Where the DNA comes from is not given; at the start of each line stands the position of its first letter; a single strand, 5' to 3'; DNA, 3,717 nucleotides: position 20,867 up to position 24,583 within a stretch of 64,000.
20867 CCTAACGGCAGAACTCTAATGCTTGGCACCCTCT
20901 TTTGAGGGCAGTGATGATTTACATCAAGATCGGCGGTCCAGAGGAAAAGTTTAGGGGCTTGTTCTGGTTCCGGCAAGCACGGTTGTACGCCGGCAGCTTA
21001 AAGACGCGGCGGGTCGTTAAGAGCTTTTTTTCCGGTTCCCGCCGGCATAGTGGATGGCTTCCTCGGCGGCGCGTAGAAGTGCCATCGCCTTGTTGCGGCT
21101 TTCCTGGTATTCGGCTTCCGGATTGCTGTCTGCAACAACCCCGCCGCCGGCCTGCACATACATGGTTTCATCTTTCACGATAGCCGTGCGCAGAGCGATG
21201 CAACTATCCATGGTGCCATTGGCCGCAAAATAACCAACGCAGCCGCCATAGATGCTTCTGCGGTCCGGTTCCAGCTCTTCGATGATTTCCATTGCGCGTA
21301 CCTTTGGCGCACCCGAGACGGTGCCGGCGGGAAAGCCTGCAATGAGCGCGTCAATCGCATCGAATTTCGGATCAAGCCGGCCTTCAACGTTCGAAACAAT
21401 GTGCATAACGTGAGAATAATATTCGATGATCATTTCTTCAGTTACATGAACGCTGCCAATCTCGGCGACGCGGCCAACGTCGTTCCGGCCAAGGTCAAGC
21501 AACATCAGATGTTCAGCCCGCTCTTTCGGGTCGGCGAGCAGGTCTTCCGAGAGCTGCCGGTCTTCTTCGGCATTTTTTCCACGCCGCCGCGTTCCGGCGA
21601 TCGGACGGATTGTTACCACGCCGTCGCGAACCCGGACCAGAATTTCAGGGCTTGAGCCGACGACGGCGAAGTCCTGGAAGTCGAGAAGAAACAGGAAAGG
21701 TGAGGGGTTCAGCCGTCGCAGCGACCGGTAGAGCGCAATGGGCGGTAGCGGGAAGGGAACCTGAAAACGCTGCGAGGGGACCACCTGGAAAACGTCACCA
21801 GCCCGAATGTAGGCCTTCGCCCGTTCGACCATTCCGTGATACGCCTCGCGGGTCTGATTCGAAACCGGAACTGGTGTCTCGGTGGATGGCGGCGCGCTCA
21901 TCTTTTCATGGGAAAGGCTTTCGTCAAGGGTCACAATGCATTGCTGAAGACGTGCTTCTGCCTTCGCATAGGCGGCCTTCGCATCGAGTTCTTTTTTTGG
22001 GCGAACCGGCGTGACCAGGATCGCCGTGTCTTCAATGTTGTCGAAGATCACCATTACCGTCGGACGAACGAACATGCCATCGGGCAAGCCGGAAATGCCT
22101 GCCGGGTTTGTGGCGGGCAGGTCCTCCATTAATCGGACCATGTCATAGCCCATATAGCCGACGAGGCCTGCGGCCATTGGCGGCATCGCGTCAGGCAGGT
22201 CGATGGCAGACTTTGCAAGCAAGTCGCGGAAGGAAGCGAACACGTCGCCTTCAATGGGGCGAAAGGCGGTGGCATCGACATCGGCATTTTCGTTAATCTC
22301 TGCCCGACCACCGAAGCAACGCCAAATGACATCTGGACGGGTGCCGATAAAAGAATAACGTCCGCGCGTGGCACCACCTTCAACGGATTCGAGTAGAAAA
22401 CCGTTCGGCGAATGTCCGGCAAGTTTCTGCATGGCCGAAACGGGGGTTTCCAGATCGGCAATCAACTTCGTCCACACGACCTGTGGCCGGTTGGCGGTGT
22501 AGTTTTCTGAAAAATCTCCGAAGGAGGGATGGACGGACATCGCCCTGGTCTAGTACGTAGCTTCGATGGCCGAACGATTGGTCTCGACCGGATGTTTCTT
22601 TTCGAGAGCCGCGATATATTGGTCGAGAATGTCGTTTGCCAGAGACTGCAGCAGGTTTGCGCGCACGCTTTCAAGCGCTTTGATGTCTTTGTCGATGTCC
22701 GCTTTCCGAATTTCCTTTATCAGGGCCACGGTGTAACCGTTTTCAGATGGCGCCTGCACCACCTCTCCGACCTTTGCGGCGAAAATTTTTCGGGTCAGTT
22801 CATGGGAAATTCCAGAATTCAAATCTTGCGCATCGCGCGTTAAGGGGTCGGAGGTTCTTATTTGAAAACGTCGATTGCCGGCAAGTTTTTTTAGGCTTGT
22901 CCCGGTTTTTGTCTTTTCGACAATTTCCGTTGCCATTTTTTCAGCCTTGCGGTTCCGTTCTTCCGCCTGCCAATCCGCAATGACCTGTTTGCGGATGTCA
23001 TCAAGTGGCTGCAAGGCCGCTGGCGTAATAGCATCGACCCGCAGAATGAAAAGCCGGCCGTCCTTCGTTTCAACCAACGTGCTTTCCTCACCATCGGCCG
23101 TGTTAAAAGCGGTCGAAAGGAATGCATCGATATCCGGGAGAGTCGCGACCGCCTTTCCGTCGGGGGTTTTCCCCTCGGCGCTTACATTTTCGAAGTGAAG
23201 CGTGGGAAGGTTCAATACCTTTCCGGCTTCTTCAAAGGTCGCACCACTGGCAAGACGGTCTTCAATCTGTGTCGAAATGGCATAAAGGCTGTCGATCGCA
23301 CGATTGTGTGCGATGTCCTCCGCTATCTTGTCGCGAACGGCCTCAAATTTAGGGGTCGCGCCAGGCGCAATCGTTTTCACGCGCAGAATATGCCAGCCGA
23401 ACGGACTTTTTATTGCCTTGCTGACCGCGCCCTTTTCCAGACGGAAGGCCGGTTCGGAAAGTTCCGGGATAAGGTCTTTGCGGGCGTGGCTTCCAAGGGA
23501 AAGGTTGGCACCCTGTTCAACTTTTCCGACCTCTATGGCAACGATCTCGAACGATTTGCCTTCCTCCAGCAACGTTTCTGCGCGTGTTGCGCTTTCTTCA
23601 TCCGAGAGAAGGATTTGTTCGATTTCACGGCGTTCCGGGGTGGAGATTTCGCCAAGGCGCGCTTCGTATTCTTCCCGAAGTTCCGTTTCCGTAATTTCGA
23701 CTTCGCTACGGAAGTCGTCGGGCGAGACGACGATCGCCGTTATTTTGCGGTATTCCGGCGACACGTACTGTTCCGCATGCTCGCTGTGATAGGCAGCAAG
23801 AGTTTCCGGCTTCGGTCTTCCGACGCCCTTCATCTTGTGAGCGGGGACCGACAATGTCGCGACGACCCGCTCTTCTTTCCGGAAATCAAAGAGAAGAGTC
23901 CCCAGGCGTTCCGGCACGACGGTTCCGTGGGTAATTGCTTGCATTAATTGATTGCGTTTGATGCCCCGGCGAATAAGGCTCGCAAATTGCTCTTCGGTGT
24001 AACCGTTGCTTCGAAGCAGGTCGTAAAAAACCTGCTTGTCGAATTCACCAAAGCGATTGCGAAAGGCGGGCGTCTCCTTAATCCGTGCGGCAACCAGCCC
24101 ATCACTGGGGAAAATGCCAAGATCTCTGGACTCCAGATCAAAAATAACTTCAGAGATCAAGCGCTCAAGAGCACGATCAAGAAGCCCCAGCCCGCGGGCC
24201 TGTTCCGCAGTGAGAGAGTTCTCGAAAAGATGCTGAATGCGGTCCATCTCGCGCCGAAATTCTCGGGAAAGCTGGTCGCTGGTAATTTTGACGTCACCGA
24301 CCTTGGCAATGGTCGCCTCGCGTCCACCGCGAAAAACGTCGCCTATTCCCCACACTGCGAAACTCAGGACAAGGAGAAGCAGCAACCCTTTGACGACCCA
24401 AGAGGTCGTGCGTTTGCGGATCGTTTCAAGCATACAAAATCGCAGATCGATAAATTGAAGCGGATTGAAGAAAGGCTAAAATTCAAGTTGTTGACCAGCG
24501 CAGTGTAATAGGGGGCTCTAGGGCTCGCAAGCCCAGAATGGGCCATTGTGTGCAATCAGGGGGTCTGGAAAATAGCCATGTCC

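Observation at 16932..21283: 3.7-kb insertion splitting the yibQ-like/trpE junction, bracketed by 323-bp, ~96%-identical direct repeats that duplicate both gene ends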

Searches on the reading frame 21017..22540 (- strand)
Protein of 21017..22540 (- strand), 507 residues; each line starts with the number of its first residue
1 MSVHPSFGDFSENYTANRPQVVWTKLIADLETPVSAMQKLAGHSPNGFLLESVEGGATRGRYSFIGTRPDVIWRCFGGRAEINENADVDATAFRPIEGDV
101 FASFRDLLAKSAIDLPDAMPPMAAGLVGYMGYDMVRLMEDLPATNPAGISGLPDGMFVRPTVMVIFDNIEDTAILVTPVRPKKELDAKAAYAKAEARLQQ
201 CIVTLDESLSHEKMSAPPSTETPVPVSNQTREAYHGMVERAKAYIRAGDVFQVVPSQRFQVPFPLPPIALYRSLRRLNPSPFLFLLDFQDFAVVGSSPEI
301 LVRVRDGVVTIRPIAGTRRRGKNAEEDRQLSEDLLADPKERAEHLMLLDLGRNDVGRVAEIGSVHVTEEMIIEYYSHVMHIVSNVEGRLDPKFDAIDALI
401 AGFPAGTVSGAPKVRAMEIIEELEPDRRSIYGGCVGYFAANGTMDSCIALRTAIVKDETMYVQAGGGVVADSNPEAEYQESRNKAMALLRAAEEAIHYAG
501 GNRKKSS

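Call 8: search_protein_families(library=pfam, proteins=[window:21017-22540:-], max_evalue=0.01)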
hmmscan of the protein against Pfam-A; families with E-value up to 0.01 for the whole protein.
window:21017-22540:- (507 aa): 2 families
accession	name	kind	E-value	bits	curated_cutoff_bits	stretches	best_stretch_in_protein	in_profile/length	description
PF00425.24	Chorismate_bind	-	2.6e-92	309.4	27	1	231-484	2-257/257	chorismate binding enzyme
PF04715.19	Anth_synt_I_N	-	1.6e-30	106.7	23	1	29-173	1-138/140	Anthranilate synthase component I, N terminal region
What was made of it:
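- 21017..22540 (-): Intact trpE (anthranilate synthase component I, 507 aa). Its last 89 codons lie in the right repeat. PF00425 and PF04715 (call 8).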

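Call 9: search_protein_families(library=ncbifam, proteins=[window:21017-22540:-], max_evalue=0.01)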
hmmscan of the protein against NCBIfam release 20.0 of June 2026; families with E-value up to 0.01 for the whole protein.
window:21017-22540:- (507 aa): 26 families (the best 25 are shown)
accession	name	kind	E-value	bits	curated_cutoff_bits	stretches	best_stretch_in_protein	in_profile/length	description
TIGR00564.1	trpE_most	equivalog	9.1e-174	578.7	517.7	1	28-492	1-454/455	anthranilate synthase component I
NF010086.0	PRK13571.1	equivalog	3.1e-157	524.2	693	1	6-495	10-500/510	anthranilate synthase component I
TIGR01820.1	TrpE-arch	equivalog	1.4e-134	449.8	512.05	1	33-492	1-448/449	anthranilate synthase component I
NF010087.0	PRK13572.1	equivalog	3.8e-102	342.2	580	1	43-492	21-431/435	anthranilate synthase component I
NF010079.0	PRK13564.1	equivalog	1.4e-101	340.8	471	1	101-496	124-515/521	anthranilate synthase component 1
TIGR01824.1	PabB-clade2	equivalog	2.8e-101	339.4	408.55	1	124-488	1-355/355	aminodeoxychorismate synthase, component I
NF004610.0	PRK05940.1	equivalog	4.4e-101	338.9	568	1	89-495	66-462/467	anthranilate synthase component I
NF006563.0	PRK09070.1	equivalog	2.1e-100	336.5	514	1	44-493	20-445/447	aminodeoxychorismate synthase component I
NF010089.0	PRK13574.1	equivalog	2.9e-93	313.1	527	2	229-489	155-415/421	anthranilate synthase component I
TIGR00565.1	trpE_proteo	equivalog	3.1e-86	290.2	494.65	1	96-494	103-495/498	anthranilate synthase component I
TIGR00553.1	pabB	equivalog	1.2e-82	277.8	328.4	1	126-486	1-327/329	aminodeoxychorismate synthase component I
NF010082.0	PRK13567.1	equivalog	1.1e-80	271.6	576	1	42-490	19-465/468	anthranilate synthase component I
NF010081.0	PRK13566.1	equivalog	9e-76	255.6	645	1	208-495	221-510/729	anthranilate synthase component I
NF012009.0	PRK15465.1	equivalog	1.5e-74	251.2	622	1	43-493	27-452/453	aminodeoxychorismate synthase component 1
NF005698.0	PRK07508.1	equivalog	1.5e-68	231.1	452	1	216-487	101-374/383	aminodeoxychorismate synthase component I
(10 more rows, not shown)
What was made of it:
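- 21017..22540 (-): TIGR00564 579 bits, above the cut-off (call 9).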

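Call 10: find_related_loci(query=window:21017-22540:-, collection=genome_contigs, flank=10000)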
Query window:21017-22540:- (507 aa) in genome_contigs; peptide patterns used: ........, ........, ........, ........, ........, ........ (x = any residue, [..] = any of these).
389 stretches matched a pattern; 332 encode a relative of the query (tblastn E <= 1e-3); the best 80 are kept; 80 distinct loci.
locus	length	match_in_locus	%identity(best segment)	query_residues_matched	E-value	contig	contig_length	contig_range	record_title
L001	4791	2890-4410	83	1-507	0e+0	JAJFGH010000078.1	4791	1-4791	MAG: Alphaproteobacteria bacterium isolate OFTM260 OFTM260_77, whole genome shotgun sequence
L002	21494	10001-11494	81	1-499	0e+0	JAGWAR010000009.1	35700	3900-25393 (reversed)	MAG: Alphaproteobacteria bacterium isolate 277c_12 scaffold_793, whole genome shotgun sequence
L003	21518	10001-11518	79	1-507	0e+0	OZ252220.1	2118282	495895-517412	MAG: Alphaproteobacteria bacterium isolate 7764d23f-edc5-4436-ada9-d5fc786cab2e genome assembly, chromosome: 1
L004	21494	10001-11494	67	1-499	0e+0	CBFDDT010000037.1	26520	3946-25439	MAG TPA_asm: uncultured bacterium isolate SRR26215674_binner23_Refined_73 genome assembly, contig: ERZ25073485.980, whol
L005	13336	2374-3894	67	1-505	0e+0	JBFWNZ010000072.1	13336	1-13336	MAG: Alphaproteobacteria bacterium isolate CA_2019_TPBF_124 NODE_20037_length_13336_cov_3.421455_TPBF, whole genome shot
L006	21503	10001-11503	69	1-502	0e+0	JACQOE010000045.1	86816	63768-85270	MAG: Proteobacteria bacterium isolate NC_groundwater_1273_Ag_S-0.2um_71_98 S_p2_S4_coassembly_k141_1845337, whole genome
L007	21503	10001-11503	66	1-499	0e+0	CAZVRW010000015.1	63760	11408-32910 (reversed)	MAG TPA_asm: uncultured Rhodospirillaceae bacterium isolate SRP141376_co5_15 genome assembly, contig: NODE_954_length_63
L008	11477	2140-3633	65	1-499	0e+0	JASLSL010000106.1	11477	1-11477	MAG: Alphaproteobacteria bacterium isolate Arabian12_MAG_54 c_000000646833, whole genome shotgun sequence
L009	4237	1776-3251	66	1-490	0e+0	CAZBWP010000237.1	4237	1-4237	MAG TPA_asm: uncultured Rhodospirillaceae bacterium isolate SRP072547_co1_406 genome assembly, contig: NODE_49595_length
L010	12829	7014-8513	67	1-501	0e+0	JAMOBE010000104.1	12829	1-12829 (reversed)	MAG: Alphaproteobacteria bacterium isolate YQV-1 scaffold_639, whole genome shotgun sequence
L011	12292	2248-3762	68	4-499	0e+0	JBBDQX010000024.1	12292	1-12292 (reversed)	MAG: Acetobacterales bacterium isolate LejiaC_68_10 Lejia_C_11964_length_12292_cov_6, whole genome shotgun sequence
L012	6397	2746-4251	66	1-499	0e+0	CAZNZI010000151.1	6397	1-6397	MAG TPA_asm: uncultured Rhodospirillaceae bacterium isolate binchicken_co84_480 genome assembly, contig: k141_52199, who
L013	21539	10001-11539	64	1-507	0e+0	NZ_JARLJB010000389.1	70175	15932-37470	MAG: Telmatospirillum sp. isolate MAG_CA127 MetaCoAG_Bin_127_Anoxic_k141_2645397, whole genome shotgun sequence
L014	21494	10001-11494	67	5-499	0e+0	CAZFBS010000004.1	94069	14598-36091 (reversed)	MAG TPA_asm: uncultured Rhodospirillaceae bacterium isolate SRP193661_co2_167 genome assembly, contig: NODE_201_length_9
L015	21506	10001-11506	65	1-499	0e+0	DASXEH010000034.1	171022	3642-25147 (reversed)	MAG TPA_asm: Magnetospirillaceae bacterium isolate SMAG_U5107 k141_2576661, whole genome shotgun sequence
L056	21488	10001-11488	63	3-499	0e+0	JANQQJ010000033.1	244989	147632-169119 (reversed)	MAG: Alphaproteobacteria bacterium isolate IP29b_bin.24 k99_2618121, whole genome shotgun sequence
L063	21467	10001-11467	64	10-499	0e+0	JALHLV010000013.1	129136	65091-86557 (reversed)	MAG: Sphingomonadales bacterium isolate Bin_23_8 c_000000000895, whole genome shotgun sequence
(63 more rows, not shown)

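Call 14: find_encoding_contigs(protein=window:21017-22540:-, flank=10000, max_places=10)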
Protein window:21017-22540:- (507 aa): no gene with exactly this product is on record in the collection.
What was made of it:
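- Tried and rejected: Exact look-up of the window's TrpE: not on record, because its 3'-end alleles are unique to this assembly (call 14).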

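Call 28: search_protein_families(library=pfam, proteins=[L063:11951-13117:-, L063:13274-14761:+, L063:14835-15989:+, L063:16065-16685:+, L063:17048-18955:-, L063:11885-12550:+, L003:11521-12429:-, L003:13426-14730:-, L003:12686-13291:+, L003:12096-12662:+], max_evalue=0.001)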
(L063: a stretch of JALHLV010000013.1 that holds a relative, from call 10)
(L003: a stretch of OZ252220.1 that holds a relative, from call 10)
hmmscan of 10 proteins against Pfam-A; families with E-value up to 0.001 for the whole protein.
L063:11951-13117:- (388 aa): 2 families
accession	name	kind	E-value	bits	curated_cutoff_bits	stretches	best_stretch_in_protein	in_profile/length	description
PF22691.2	Thiolase_C_1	-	1.2e-54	184.4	28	1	245-385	4-144/144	Thiolase C-terminal domain-like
PF02803.24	Thiolase_C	-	6.1e-05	23.1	27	1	259-372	22-116/123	Thiolase, C-terminal domain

L063:13274-14761:+ (495 aa): 2 families
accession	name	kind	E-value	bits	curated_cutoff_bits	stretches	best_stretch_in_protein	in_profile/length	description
PF00501.34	AMP-binding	-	6.2e-54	183.7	29.9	1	11-357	3-384/384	AMP-binding enzyme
PF13193.12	AMP-binding_C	-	2.1e-17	64.2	24.5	1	403-476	1-76/76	AMP-binding enzyme C-terminal domain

L063:14835-15989:+ (384 aa): 5 families
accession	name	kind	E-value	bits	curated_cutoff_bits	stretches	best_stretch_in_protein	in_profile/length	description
PF00441.29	Acyl-CoA_dh_1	-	8.6e-40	136.8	22.4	1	237-384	2-149/150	Acyl-CoA dehydrogenase, C-terminal domain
PF02771.21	Acyl-CoA_dh_N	-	1.3e-27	96.9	22.9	1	14-124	3-113/113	Acyl-CoA dehydrogenase, N-terminal domain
PF02770.24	Acyl-CoA_dh_M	-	4e-25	88.2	33.3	1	128-223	1-97/97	Acyl-CoA dehydrogenase, middle domain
PF08028.16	Acyl-CoA_dh_2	-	6.5e-09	36.6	22.7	1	251-373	1-133/134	Acyl-CoA dehydrogenase, C-terminal domain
PF22924.1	ACOX_C_alpha1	-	3.8e-08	33.8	27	1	248-384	6-168/169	Acyl-CoA oxidase, C-alpha1 domain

L063:16065-16685:+ (206 aa): 2 families
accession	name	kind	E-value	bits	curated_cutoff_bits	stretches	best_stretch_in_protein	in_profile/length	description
PF00440.29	TetR_N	-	2.8e-14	53.1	24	1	25-71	1-47/47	Bacterial regulatory proteins, tetR family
PF02796.21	HTH_7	-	1.7e-05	25.3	23.8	1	39-62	20-43/45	Helix-turn-helix domain of resolvase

L063:17048-18955:- (635 aa): 2 families
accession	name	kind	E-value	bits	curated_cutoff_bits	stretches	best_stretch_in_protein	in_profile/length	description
PF13365.12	Trypsin_2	-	1.6e-08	35.9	27.6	1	433-591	1-138/144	Trypsin-like peptidase domain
PF00089.32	Trypsin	-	4.3e-06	27.1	20.6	1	415-602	7-195/220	Trypsin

L063:11885-12550:+ (221 aa): 0 families

L003:11521-12429:- (302 aa): 1 family
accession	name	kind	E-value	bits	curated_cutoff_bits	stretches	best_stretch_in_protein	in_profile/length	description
PF13358.12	DDE_3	-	3.6e-16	59.8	28.6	1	136-258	22-144/146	DDE superfamily endonuclease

L003:13426-14730:- (434 aa): 1 family
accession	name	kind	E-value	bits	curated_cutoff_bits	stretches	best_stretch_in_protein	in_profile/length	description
PF04909.20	Amidohydro_2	-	4.4e-09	36.9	26.4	1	248-403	123-282/289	Amidohydrolase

L003:12686-13291:+ (201 aa): 0 families

L003:12096-12662:+ (188 aa): 0 families

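Call 33: find_related_loci(query=window:21017-22540:-, collection=metagenome_contigs, flank=8000)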
Query window:21017-22540:- (507 aa) in metagenome_contigs; peptide patterns used: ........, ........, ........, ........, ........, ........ (x = any residue, [..] = any of these).
467 stretches matched a pattern; 256 encode a relative of the query (tblastn E <= 1e-3); the best 80 are kept; 80 distinct loci.
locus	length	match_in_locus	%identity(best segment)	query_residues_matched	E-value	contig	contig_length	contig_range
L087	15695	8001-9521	76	1-507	0e+0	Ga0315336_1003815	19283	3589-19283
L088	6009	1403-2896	67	1-498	0e+0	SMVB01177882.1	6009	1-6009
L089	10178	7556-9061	65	1-499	0e+0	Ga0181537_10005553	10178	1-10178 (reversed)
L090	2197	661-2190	64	1-503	0e+0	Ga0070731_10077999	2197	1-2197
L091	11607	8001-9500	66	1-499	0e+0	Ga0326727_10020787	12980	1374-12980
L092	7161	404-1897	66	1-499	0e+0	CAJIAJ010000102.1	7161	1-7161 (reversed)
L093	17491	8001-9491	64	1-498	0e+0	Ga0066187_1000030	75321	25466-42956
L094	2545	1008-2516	64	1-506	0e+0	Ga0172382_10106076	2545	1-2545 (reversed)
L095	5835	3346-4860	64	1-504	0e+0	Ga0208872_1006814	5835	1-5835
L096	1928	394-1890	66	1-499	0e+0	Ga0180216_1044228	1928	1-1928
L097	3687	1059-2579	65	1-502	0e+0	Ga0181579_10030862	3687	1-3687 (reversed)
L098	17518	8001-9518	63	1-503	0e+0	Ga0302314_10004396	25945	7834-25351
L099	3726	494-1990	62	1-499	0e+0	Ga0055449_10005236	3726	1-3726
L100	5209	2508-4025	64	1-503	0e+0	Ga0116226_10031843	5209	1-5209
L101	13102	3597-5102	61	1-503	0e+0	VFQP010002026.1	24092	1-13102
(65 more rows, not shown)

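Call 51: search_protein_families(library=pfam, proteins=[L056:4750-5427:-, L056:5488-6891:-, L056:7107-7904:-, L056:2479-4461:-, L056:7945-8475:-, L011:4181-7708:+, L011:7917-8585:-, L011:8650-10563:+, L011:10560-11882:-], max_evalue=0.001)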
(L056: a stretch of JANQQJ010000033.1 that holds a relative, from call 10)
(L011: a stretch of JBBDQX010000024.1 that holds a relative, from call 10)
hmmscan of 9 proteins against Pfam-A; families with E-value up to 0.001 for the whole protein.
L056:4750-5427:- (225 aa): 3 families
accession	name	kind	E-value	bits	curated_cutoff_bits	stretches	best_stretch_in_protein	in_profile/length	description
PF05711.17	TylF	-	1.5e-09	37.9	23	1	46-208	88-246/264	Macrocin-O-methyltransferase (TylF)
PF13578.12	Methyltransf_24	-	1.3e-06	29.7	26.3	1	55-187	2-105/105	Methyltransferase domain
PF08242.18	Methyltransf_12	-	0.00019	22.6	30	1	55-182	2-98/98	Methyltransferase domain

L056:5488-6891:- (467 aa): 0 families

L056:7107-7904:- (265 aa): 1 family
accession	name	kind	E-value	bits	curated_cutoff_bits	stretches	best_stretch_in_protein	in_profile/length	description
PF00121.24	TIM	-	1e-87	294.2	20.1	1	20-263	1-244/245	Triosephosphate isomerase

L056:2479-4461:- (660 aa): 9 families
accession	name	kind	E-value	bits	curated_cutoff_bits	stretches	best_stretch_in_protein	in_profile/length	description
PF00326.27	Peptidase_S9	-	2.9e-42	145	22.6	1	442-644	4-211/213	Prolyl oligopeptidase family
PF02129.25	Peptidase_S15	-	7.6e-11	42.6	23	1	404-559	1-151/262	X-Pro dipeptidyl-peptidase (S15 family)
PF12146.15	Hydrolase_4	-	9.2e-09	35.4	27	1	571-610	185-224/239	Serine aminopeptidase, S33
PF00561.26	Abhydrolase_1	-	6.6e-08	32.9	25.8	0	424-557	1-125/245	alpha/beta hydrolase fold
PF20434.5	BD-FAE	-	1.5e-07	31.6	26.8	1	415-603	6-215/215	BD-FAE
PF12697.13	Abhydrolase_6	-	8.2e-06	27.1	26.3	1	428-622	3-206/217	Alpha/beta hydrolase family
PF01738.24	DLH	-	5.2e-05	23.4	21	1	465-610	61-176/217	Dienelactone hydrolase family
PF05448.18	AXE1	-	5.8e-05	22.4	21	0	398-467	59-124/321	Acetyl xylan esterase (AXE1)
PF02230.22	Abhydrolase_2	-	0.00014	22.3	23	0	490-537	94-140/217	Phospholipase/Carboxylesterase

L056:7945-8475:- (176 aa): 0 families

L011:4181-7708:+ (1175 aa): 5 families
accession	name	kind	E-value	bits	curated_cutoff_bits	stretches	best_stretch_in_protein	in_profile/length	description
PF07669.17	Eco57I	-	8.4e-41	140.3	25.3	1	484-667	2-171/171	Eco57I restriction-modification methylase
PF20473.4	MmeI_Mtase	-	2.9e-12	46.8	27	1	417-588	8-161/259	MmeI, DNA-methyltransferase domain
PF02384.22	N6_Mtase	-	1.6e-09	38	20.4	1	370-657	20-209/311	N-6 DNA Methylase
PF20465.4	MmeI_hel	-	4.6e-06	27.7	27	1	195-269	6-75/75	MmeI, helicase spacer domain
PF01170.24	UPF0020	-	1.4e-05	25.3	22.3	0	426-502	26-96/197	RMKL-like, methyltransferase domain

L011:7917-8585:- (222 aa): 0 families

L011:8650-10563:+ (637 aa): 3 families
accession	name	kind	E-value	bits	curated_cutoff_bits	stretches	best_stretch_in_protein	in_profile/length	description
PF00656.27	Peptidase_C14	-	1.1e-22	81.3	21.4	1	395-617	3-223/233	Caspase domain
PF08238.18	Sel1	-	1e-14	54.8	30.7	2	120-155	1-36/36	Sel1 repeat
PF23404.1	FAZ1_C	-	1.6e-07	31.7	27.6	2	219-244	1-26/35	FAZ1, C-terminal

L011:10560-11882:- (440 aa): 0 families
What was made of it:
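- L063 and L056 also lack integrases (calls 28, 51).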

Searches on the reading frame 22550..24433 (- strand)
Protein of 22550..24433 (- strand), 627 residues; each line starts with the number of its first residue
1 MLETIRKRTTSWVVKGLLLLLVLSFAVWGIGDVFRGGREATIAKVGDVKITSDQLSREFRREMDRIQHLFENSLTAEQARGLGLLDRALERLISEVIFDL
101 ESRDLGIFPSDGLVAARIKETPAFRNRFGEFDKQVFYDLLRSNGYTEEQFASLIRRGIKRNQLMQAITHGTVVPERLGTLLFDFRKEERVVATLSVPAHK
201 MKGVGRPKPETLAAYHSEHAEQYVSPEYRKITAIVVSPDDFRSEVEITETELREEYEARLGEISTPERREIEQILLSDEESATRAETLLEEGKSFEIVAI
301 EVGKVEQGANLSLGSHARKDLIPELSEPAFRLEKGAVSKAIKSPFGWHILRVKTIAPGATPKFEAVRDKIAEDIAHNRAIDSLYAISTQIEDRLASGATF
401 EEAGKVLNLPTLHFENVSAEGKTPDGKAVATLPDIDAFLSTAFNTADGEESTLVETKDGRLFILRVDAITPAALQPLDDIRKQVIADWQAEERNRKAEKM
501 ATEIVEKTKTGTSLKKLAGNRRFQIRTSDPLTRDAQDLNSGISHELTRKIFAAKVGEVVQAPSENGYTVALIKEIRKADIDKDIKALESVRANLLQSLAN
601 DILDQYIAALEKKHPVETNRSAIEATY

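Call 8: search_protein_families(library=pfam, proteins=[window:22550-24433:-], max_evalue=0.01)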
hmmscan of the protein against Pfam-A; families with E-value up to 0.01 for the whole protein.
window:22550-24433:- (627 aa): 5 families
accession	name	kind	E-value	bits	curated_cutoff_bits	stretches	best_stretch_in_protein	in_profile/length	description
PF13624.11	SurA_N_3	-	1.6e-42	145.5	27.2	1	1-164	1-162/162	SurA-like N-terminal domain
PF13145.12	Rotamase_2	-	1.7e-36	126.1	27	3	247-368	1-121/121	PPIC-type PPIASE domain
PF13623.11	SurA_N_2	-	1.8e-22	80.2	28.5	1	2-138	1-143/145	SurA-like N-terminal domain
PF00639.27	Rotamase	-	1.7e-10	42.2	21.7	1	281-353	21-96/97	PPIC-type PPIASE domain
PF13616.12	Rotamase_3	-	3.6e-07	31.2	22.5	1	278-353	33-113/116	PPIC-type PPIASE domain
